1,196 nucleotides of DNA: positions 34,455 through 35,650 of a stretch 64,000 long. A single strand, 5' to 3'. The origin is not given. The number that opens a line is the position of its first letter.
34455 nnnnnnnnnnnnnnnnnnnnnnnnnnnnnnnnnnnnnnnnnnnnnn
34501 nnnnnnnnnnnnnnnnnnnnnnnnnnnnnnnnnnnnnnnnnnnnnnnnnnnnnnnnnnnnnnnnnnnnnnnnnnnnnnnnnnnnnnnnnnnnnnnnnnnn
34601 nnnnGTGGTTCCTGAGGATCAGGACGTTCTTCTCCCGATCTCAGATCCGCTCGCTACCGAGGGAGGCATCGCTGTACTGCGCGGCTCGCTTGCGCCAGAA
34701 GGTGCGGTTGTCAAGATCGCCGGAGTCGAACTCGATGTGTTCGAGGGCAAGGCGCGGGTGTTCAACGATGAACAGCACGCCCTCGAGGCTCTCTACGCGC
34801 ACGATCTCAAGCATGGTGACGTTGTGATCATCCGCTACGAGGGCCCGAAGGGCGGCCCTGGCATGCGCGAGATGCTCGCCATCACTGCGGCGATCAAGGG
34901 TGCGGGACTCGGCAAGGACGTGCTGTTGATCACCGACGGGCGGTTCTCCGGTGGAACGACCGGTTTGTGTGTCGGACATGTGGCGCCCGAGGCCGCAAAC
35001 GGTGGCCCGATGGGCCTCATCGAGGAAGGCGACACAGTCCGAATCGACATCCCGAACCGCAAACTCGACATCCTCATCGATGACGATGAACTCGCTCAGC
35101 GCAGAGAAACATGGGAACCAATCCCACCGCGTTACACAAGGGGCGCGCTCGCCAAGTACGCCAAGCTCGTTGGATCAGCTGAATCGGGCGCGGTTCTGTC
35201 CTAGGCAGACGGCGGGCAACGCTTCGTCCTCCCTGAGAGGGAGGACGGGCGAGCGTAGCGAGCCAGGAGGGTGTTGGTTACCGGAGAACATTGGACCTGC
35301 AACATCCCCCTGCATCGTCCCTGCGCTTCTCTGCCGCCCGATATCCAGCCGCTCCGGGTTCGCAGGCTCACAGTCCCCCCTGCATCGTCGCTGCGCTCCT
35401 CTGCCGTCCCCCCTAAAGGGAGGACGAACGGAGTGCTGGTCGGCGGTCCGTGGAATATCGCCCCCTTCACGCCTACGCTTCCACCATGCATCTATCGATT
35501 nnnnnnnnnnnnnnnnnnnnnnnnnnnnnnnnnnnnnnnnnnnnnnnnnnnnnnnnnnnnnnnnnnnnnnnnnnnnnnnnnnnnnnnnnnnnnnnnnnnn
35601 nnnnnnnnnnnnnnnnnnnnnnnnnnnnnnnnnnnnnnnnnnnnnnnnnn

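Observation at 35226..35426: Structured intergenic repeat, copy A, between ilvD and the SelW-like gene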

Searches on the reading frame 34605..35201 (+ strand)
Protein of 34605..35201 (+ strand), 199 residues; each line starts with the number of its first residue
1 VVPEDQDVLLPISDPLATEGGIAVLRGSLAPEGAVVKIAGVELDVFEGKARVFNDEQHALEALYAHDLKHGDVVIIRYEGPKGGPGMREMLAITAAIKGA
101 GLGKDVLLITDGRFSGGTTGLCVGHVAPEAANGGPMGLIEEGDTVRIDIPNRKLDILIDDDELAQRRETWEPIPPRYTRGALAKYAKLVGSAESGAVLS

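Call 26: find_related_loci(query=window:34605-35201:+, collection=metagenome_contigs, flank=1500)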
Query window:34605-35201:+ (199 aa) in metagenome_contigs; peptide patterns used: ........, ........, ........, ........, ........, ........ (x = any residue, [..] = any of these).
600 stretches matched a pattern (row limit reached: there are more); 599 encode a relative of the query (tblastn E <= 1e-3); the best 80 are kept; 80 distinct loci.
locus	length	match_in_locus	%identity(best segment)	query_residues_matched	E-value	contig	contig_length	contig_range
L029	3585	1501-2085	77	3-197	8e-101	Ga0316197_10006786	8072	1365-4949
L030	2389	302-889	73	4-199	3e-94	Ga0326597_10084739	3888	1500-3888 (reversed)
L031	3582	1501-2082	69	5-198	5e-86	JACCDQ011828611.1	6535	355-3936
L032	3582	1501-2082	69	5-198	4e-85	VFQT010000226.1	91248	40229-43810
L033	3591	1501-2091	64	3-199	4e-83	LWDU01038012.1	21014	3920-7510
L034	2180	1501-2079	65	5-197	6e-83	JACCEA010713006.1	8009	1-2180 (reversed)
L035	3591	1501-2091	65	1-197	7e-82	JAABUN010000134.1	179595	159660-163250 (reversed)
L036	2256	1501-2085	64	3-197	1e-82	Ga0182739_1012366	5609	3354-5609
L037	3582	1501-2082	66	5-198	1e-80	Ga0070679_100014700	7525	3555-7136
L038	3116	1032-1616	63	3-197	1e-80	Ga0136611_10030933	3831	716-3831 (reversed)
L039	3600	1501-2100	63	1-198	2e-80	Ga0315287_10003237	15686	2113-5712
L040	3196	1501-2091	60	5-199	6e-80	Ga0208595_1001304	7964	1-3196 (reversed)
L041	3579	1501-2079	63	5-197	7e-80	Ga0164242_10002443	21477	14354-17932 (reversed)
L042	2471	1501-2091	63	5-199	2e-80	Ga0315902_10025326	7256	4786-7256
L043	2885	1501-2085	64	5-199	1e-79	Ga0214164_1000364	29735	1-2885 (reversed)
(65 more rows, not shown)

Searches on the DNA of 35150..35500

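Call 61: search_rna_families(source=window, start=35150, end=35500, threshold=evalue, max_evalue=5)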
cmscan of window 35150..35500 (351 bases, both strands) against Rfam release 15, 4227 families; matches with E-value up to 5: 5.
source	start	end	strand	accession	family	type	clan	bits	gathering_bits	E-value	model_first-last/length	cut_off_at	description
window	35225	35247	+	RF01836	weev_FSE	Cis-reg; frameshift_element;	-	17.7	40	3.6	3-25/27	no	ribosomal frameshift site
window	35373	35427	-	RF01762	whalefall-1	Gene; sRNA;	-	16.4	37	0.1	1-56/56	no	Whalefall-1 RNA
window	35392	35437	-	RF03960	mir-6644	Gene; miRNA;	-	15.3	82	2.2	1-67/67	no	mir-6644 microRNA precursor family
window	35368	35433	-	RF01704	Glutamine-II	Cis-reg; riboswitch;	-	11.4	33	2.3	1-60/60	no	Glutamine-II riboswitch aptamer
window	35354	35425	-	RF02207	WT1-AS_5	Gene; lncRNA;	-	11.1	80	3.1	1-79/79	no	WT1 antisense RNA conserved region 5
